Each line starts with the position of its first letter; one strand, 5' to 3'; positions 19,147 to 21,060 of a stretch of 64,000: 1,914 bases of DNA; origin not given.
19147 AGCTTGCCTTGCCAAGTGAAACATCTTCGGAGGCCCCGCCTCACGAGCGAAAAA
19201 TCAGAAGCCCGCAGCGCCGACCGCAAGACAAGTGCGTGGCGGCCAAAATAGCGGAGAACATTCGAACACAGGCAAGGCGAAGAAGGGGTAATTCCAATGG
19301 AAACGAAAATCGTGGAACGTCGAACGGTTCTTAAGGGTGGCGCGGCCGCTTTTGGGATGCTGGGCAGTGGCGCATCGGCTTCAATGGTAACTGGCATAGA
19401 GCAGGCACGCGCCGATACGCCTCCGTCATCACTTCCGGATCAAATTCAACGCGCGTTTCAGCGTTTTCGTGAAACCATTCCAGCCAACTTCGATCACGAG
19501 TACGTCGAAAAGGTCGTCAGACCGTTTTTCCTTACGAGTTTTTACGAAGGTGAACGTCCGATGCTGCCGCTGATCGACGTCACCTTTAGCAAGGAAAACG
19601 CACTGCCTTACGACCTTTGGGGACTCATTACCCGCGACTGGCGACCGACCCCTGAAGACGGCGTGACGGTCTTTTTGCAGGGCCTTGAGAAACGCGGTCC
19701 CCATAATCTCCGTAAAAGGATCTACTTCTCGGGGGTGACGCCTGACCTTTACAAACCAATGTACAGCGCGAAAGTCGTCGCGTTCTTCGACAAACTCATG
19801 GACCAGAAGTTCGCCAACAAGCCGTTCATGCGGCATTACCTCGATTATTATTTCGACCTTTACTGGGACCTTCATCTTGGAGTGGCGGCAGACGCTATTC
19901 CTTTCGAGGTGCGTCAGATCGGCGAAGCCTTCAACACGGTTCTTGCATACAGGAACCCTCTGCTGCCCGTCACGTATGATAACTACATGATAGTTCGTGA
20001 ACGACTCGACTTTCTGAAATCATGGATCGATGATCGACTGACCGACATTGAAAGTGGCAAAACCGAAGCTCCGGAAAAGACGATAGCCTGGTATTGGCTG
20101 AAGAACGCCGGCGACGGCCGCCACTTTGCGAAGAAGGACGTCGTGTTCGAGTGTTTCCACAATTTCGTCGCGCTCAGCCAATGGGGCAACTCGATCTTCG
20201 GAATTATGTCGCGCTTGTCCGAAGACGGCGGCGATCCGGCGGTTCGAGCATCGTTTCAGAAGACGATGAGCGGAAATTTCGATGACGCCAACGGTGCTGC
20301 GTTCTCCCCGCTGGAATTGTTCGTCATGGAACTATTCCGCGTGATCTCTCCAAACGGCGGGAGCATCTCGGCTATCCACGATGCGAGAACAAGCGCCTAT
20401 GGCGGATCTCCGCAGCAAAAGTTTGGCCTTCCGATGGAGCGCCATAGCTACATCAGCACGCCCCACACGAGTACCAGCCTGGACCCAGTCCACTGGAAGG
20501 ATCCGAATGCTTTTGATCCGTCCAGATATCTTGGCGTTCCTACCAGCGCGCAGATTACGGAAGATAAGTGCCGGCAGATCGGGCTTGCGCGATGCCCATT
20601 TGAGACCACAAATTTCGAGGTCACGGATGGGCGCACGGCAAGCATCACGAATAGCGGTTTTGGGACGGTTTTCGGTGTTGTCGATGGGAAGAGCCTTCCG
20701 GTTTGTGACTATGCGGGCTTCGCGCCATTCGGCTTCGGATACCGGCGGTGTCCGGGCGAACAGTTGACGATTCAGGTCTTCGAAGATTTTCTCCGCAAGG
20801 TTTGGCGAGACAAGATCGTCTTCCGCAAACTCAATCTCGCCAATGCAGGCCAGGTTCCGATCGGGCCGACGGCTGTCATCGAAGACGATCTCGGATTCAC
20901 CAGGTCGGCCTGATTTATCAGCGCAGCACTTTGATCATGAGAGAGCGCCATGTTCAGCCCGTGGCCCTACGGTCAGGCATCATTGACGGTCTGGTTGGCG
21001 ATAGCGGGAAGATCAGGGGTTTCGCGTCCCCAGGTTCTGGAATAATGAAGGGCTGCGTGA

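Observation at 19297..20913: Tat-exported cytochrome P450-fold protein with a non-monooxygenase I-helix, in a low-GC island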

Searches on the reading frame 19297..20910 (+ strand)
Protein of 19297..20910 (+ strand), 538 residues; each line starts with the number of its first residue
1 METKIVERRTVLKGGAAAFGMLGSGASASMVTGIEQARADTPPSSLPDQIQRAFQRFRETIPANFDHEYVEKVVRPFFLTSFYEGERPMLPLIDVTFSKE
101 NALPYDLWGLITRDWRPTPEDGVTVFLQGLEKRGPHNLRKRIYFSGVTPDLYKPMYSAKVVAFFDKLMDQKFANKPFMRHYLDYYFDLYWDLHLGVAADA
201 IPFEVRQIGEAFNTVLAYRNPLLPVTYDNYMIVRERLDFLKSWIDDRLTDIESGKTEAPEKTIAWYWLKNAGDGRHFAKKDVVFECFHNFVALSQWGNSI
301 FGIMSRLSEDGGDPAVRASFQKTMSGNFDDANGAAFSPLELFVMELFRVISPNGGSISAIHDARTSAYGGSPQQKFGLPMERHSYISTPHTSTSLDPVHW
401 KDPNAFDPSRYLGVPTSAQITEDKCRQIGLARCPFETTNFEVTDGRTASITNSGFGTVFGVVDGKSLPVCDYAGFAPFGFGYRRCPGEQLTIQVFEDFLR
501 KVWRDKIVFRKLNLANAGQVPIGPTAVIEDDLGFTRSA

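Call 3: search_protein_families(library=pfam, proteins=[window:19297-20910:+], max_evalue=1)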
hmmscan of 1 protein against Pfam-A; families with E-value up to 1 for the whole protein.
window:19297-20910:+ (538 aa): 2 families
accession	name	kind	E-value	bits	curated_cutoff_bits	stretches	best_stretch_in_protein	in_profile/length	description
PF00067.27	p450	-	7.4e-06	25.4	22.8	2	473-492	399-418/462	Cytochrome P450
PF10518.14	TAT_signal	-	0.29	11.6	22.7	1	8-18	4-14/21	TAT (twin-arginine translocation) pathway signal sequence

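Call 4: search_protein_families(library=ncbifam, proteins=[window:19297-20910:+], max_evalue=1)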
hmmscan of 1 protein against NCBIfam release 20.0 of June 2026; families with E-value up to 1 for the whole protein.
window:19297-20910:+ (538 aa): 3 families
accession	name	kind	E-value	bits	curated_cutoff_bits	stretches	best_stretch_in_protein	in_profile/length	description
NF050147.1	aminopyruv_ApyO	equivalog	0.058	12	525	0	314-414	263-355/444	RiPP biosynthesis cytochrome P450 ApyO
NF053744.1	FAProxCypCBc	equivalog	0.14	10.7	600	0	483-499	361-377/416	CYP152 family fatty-acid peroxygenase CypC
TIGR01409.1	TAT_signal_seq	domain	0.35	11.3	16.7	1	6-32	1-22/29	twin-arginine translocation signal domain-containing protein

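Call 5: search_solved_structures(query=window:19297-20910:+, max_evalue=10, show_alignments=3)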
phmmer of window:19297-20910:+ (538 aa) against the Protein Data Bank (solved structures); distinct sequences matched with E-value up to 10: 6.
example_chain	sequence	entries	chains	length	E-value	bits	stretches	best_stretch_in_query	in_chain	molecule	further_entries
2xhl_B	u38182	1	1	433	0.094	14.5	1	50-130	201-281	BOTULINUM NEUROTOXIN B HEAVY CHAIN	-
3zuq_A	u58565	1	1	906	0.25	13.1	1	50-130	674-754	BOTULINUM NEUROTOXIN TYPE B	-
6g5f_A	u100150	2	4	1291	0.33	12.8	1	50-130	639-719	Botulinum neurotoxin type B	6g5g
1epw_A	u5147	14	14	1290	0.33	12.8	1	50-130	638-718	BOTULINUM NEUROTOXIN TYPE B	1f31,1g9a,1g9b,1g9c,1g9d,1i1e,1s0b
9qc7_A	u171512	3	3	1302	0.33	12.7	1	50-130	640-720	Botulinum neurotoxin type B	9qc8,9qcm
7qfq_A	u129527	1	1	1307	0.33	12.7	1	50-130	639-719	Botulinum neurotoxin type B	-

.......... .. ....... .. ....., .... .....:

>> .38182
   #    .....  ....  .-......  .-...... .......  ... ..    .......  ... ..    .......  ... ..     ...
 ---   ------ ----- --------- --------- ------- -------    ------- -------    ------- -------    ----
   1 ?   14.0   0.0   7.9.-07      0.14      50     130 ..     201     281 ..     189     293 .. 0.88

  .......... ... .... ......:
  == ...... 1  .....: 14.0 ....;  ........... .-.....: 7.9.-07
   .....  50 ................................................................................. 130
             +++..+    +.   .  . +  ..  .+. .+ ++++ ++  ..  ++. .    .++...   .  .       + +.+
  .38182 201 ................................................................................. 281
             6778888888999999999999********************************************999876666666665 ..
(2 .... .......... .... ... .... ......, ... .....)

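Call 6: find_homologous_proteins(query=window:19297-20910:+, max_evalue=0.001)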
Query window:19297-20910:+ (538 aa): 1396 proteins with E <= 0.001 among 8000 candidates; the best 120 are listed.
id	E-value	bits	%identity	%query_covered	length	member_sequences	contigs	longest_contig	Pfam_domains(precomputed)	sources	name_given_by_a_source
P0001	0.0e+0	1207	96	100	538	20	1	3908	PF00067.28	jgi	jgi:hypothetical protein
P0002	0.0e+0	1177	93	100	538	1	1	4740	PF00067.28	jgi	jgi:hypothetical protein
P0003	0.0e+0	1176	93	100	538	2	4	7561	PF00067.28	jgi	jgi:hypothetical protein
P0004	0.0e+0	1174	92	100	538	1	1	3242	PF00067.28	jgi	jgi:hypothetical protein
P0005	0.0e+0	1172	92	100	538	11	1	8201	PF00067.28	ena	-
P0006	0.0e+0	1168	92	100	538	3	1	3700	-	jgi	jgi:hypothetical protein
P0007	0.0e+0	1145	90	100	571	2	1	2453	PF00067.28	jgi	jgi:hypothetical protein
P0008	0.0e+0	1143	90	100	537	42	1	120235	PF00067.28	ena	-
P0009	0.0e+0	1143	90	100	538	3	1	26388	PF00067.28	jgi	jgi:hypothetical protein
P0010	0.0e+0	1132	89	100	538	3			-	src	-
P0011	0.0e+0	1128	88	100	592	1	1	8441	-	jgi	jgi:hypothetical protein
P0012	0.0e+0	1125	88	100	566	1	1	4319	PF00067.28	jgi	jgi:hypothetical protein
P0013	0.0e+0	1125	91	96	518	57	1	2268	PF00067.28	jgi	jgi:hypothetical protein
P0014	0.0e+0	1123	88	100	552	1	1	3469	PF00067.28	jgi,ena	-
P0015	0.0e+0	1121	88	100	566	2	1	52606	PF00067.28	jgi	jgi:hypothetical protein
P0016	0.0e+0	1121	88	100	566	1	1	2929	PF00067.28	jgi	jgi:hypothetical protein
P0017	0.0e+0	1120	88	100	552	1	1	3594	PF00067.28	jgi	jgi:hypothetical protein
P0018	0.0e+0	1119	88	100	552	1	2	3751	PF00067.28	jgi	jgi:hypothetical protein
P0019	0.0e+0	1119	88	99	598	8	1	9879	PF00067.28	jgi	jgi:hypothetical protein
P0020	0.0e+0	1118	88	100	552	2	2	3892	PF00067.28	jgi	jgi:hypothetical protein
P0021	0.0e+0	1117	87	100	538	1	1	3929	PF00067.28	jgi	jgi:hypothetical protein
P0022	0.0e+0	1115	87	100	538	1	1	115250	PF00067.28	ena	-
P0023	0.0e+0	1111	88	100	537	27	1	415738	PF00067.28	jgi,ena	-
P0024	0.0e+0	1110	87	100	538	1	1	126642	PF00067.28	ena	-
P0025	0.0e+0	1109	87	99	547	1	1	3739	PF00067.28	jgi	jgi:hypothetical protein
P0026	0.0e+0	1109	88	100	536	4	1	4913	PF00067.28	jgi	jgi:hypothetical protein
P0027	0.0e+0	1109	87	100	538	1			PF00067.28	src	-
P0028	0.0e+0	1109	87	100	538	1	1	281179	PF00067.28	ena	-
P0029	0.0e+0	1109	87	100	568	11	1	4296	PF00067.28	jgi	jgi:hypothetical protein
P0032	0.0e+0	1106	86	100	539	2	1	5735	PF00067.28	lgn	-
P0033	0.0e+0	1102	86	100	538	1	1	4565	PF00067.28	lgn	-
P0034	0.0e+0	1101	86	100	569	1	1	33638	PF00067.28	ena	-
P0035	0.0e+0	1099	86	100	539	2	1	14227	PF00067.28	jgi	jgi:hypothetical protein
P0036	0.0e+0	1097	86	100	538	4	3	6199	PF00067.28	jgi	jgi:hypothetical protein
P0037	0.0e+0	1097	87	100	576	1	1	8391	PF00067.28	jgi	jgi:hypothetical protein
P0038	0.0e+0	1095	87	99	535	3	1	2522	PF00067.28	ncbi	-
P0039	0.0e+0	1092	86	100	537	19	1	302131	PF00067.28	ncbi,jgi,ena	jgi:hypothetical protein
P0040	0.0e+0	1091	86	100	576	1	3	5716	PF00067.28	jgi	jgi:hypothetical protein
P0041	0.0e+0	1091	86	100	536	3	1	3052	PF00067.28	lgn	-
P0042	0.0e+0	1091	84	100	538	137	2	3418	PF00067.28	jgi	jgi:hypothetical protein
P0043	0.0e+0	1090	84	100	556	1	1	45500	PF00067.28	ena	-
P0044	0.0e+0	1090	84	100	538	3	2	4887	PF00067.28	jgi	jgi:hypothetical protein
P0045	0.0e+0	1089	84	100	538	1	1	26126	PF00067.28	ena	-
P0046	0.0e+0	1088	86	100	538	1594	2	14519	PF00067.28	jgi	-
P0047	0.0e+0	1088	86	100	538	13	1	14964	PF00067.28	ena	-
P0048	0.0e+0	1088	85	100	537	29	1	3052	PF00067.28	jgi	jgi:hypothetical protein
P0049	0.0e+0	1087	84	100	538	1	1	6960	PF00067.28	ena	-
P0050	0.0e+0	1087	84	100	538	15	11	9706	PF00067.28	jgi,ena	-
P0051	0.0e+0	1087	85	99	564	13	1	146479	PF00067.28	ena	-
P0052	0.0e+0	1086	84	100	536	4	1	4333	PF00067.28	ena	-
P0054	0.0e+0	1083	85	99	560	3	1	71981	PF00067.28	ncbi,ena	-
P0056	0.0e+0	1083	85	100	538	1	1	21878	PF00067.28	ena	-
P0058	0.0e+0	1082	84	100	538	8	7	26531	PF00067.28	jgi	jgi:cytochrome P450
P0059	0.0e+0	1082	84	100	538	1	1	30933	PF00067.28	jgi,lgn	jgi:hypothetical protein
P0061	0.0e+0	1080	83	100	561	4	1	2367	PF00067.28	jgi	jgi:hypothetical protein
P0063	0.0e+0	1079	85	99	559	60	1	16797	PF00067.28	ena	-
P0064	0.0e+0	1077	83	100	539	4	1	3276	PF00067.28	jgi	jgi:hypothetical protein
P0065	0.0e+0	1077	84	100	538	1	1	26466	PF00067.28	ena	-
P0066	0.0e+0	1076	84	100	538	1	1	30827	PF00067.28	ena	-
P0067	0.0e+0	1076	83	100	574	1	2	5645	PF00067.28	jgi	jgi:hypothetical protein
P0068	0.0e+0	1076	85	100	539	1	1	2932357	PF00067.28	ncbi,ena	-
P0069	0.0e+0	1075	84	100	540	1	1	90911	PF00067.28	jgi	jgi:hypothetical protein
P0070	0.0e+0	1075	84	100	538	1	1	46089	PF00067.28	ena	-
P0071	0.0e+0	1074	85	99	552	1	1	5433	PF00067.28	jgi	jgi:hypothetical protein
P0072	0.0e+0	1073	83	100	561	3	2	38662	PF00067.28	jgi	jgi:hypothetical protein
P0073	0.0e+0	1071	84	100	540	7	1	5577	PF00067.28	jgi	jgi:hypothetical protein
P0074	0.0e+0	1071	85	100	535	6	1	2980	PF00067.28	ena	-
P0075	0.0e+0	1070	84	100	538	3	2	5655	PF00067.28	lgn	-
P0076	0.0e+0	1070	84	100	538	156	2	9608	PF00067.28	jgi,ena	jgi:cytochrome P450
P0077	0.0e+0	1068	84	100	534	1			PF00067.28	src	-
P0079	0.0e+0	1067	84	100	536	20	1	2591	PF00067.28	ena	-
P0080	0.0e+0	1066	84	100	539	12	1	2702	PF00067.28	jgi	jgi:hypothetical protein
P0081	0.0e+0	1066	83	100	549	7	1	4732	PF00067.28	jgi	jgi:hypothetical protein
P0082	0.0e+0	1064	84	100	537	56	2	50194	PF00067.28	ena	-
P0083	0.0e+0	1064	82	100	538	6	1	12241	PF00067.28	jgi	jgi:hypothetical protein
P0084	0.0e+0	1062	83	100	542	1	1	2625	PF00067.28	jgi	jgi:cytochrome P450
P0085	0.0e+0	1062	82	99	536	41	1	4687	PF00067.28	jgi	jgi:hypothetical protein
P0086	0.0e+0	1060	84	100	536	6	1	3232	PF00067.28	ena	-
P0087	0.0e+0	1059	83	100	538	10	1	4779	PF00067.28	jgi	jgi:hypothetical protein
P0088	0.0e+0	1059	83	100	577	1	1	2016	PF00067.28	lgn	-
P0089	0.0e+0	1059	83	100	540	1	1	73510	PF00067.28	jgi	jgi:hypothetical protein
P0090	0.0e+0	1058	82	100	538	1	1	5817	PF00067.28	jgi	jgi:hypothetical protein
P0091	0.0e+0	1058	84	99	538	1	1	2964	PF00067.28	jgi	jgi:hypothetical protein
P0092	0.0e+0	1058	83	99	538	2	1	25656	PF00067.28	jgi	jgi:hypothetical protein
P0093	0.0e+0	1058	83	100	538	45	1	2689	PF00067.28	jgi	jgi:cytochrome P450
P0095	0.0e+0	1057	83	99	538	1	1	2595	PF00067.28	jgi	jgi:hypothetical protein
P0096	0.0e+0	1056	83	100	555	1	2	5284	PF00067.28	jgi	jgi:hypothetical protein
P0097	0.0e+0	1056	82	100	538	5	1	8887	PF00067.28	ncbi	-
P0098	0.0e+0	1056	83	99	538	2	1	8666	PF00067.28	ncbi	-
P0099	0.0e+0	1056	82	100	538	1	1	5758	PF00067.28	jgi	jgi:hypothetical protein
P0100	0.0e+0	1056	83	100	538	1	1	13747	PF00067.28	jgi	jgi:cytochrome P450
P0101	0.0e+0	1055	83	100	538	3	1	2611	PF00067.28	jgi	jgi:hypothetical protein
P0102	0.0e+0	1054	82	100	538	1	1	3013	PF00067.28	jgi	jgi:cytochrome P450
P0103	0.0e+0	1053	82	99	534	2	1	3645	PF00067.28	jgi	jgi:hypothetical protein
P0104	0.0e+0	1053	82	100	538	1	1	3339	PF00067.28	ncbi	-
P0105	0.0e+0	1053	82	100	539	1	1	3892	PF00067.28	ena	-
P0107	0.0e+0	1051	82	100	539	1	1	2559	PF00067.28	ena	-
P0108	0.0e+0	1050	82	100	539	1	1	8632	PF00067.28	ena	-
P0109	0.0e+0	1048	82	100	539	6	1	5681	PF00067.28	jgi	jgi:hypothetical protein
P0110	0.0e+0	1047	82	100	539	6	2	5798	PF00067.28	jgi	-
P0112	0.0e+0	1043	82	100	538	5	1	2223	PF00067.28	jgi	jgi:hypothetical protein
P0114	0.0e+0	1042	81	100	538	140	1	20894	PF00067.28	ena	-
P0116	0.0e+0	1039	81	100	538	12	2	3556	PF00067.28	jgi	jgi:cytochrome P450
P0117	0.0e+0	1037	81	100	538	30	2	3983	PF00067.28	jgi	jgi:cytochrome P450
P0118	0.0e+0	1036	81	100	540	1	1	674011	PF00067.28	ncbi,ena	-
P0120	0.0e+0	1036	81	100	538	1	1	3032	PF00067.28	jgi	jgi:cytochrome P450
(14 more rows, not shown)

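Call 15: find_related_loci(query=window:19297-20910:+, collection=genome_contigs, flank=10000)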
Query window:19297-20910:+ (538 aa) in genome_contigs; peptide patterns used: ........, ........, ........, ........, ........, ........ (x = any residue, [..] = any of these).
457 stretches matched a pattern; 426 encode a relative of the query (tblastn E <= 1e-3); the best 80 are kept; 80 distinct loci.
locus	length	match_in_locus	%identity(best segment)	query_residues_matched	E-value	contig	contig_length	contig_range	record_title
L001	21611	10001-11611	95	1-538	0e+0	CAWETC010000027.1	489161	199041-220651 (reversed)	MAG: uncultured Alphaproteobacteria bacterium isolate MFD01633.bin.1.223 genome assembly, contig: contig_5192, whole gen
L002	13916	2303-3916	93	1-538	0e+0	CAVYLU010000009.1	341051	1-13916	MAG: uncultured Alphaproteobacteria bacterium isolate MFD05521.bin.1.8 genome assembly, contig: contig_14619, whole geno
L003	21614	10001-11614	93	1-538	0e+0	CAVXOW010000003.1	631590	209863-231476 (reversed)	MAG: uncultured Alphaproteobacteria bacterium isolate MFD00822.bin.1.199 genome assembly, contig: contig_29330, whole ge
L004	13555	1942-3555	91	1-538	0e+0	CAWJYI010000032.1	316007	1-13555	MAG: uncultured Alphaproteobacteria bacterium isolate MFD03975.bin.2.195 genome assembly, contig: contig_47536, whole ge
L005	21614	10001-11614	92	1-538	0e+0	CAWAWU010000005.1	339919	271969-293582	MAG: uncultured Alphaproteobacteria bacterium isolate MFD06742.bin.3.344 genome assembly, contig: contig_2035, whole gen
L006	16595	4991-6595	91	4-538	0e+0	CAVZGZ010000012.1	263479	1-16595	MAG: uncultured Alphaproteobacteria bacterium isolate MFD05513.bin.2.172 genome assembly, contig: contig_17760, whole ge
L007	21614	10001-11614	91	1-538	0e+0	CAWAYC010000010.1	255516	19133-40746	MAG: uncultured Alphaproteobacteria bacterium isolate MFD05841.bin.3.161 genome assembly, contig: contig_18744, whole ge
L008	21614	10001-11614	91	1-538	0e+0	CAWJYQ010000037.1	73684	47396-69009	MAG: uncultured Alphaproteobacteria bacterium isolate MFD00822.bin.1.4 genome assembly, contig: contig_59400, whole geno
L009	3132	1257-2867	90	1-538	0e+0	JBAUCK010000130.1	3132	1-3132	MAG: Xanthobacteraceae bacterium isolate MFD11085_ilm_asm_bin1 k127_284375, whole genome shotgun sequence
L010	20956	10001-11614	87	1-538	0e+0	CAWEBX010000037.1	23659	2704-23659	MAG: uncultured archaeon isolate MFD00392.bin.2.237 genome assembly, contig: contig_81974, whole genome shotgun sequence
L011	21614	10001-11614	88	1-538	0e+0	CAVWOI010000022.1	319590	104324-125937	MAG: uncultured Alphaproteobacteria bacterium isolate MFD00964.bin.3.426 genome assembly, contig: contig_33239, whole ge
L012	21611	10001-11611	86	1-538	0e+0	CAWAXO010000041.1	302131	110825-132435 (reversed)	MAG: uncultured Alphaproteobacteria bacterium isolate MFD06526.bin.2.13 genome assembly, contig: contig_3829, whole geno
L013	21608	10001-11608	86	1-537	0e+0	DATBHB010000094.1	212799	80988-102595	MAG TPA_asm: Xanthobacteraceae bacterium isolate SMAG_U3853 k141_2682901, whole genome shotgun sequence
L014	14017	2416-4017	85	4-537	0e+0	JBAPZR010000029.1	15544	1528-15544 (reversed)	MAG: Xanthobacteraceae bacterium isolate MFD00006_ilm_asm_bin3 k127_90849, whole genome shotgun sequence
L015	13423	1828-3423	86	6-538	0e+0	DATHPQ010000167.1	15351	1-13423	MAG TPA_asm: Xanthobacteraceae bacterium isolate SMAG_U12715 k141_547211, whole genome shotgun sequence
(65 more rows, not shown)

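Call 24: search_protein_representatives(protein=window:19297-20910:+)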
Query: 538 residues. Proteins with E-value up to 0.001 (for the whole library): 793; up to 1e-10: 543; up to 1e-30: 187. The best 150 are listed.
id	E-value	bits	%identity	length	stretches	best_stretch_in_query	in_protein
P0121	6.3e-214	728.1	64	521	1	7-538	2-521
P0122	1.1e-161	555.6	66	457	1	145-517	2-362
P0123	3.8e-153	527.5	70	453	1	24-345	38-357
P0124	8.6e-132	457.0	46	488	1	61-537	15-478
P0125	6.5e-130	450.8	45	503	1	60-536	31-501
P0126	2.8e-129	448.7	64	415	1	26-323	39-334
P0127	1.7e-128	446.1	61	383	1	155-513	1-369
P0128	2.7e-125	435.5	55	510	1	54-421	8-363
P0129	1.5e-123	429.8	46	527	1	47-535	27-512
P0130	7.8e-123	427.5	50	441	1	70-536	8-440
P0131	2.3e-119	416.0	73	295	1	155-398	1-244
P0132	2.9e-118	412.4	47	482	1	66-535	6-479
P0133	4.0e-117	408.6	45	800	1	63-534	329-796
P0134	1.8e-114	399.9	47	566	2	62-372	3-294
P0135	7.6e-114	397.8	65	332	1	93-353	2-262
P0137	9.7e-111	387.5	49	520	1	68-535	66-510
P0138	1.7e-107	376.8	44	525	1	55-534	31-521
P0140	2.0e-105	370.0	43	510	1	63-535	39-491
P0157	8.8e-75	268.8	40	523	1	81-534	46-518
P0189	5.2e-53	197.0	30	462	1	76-530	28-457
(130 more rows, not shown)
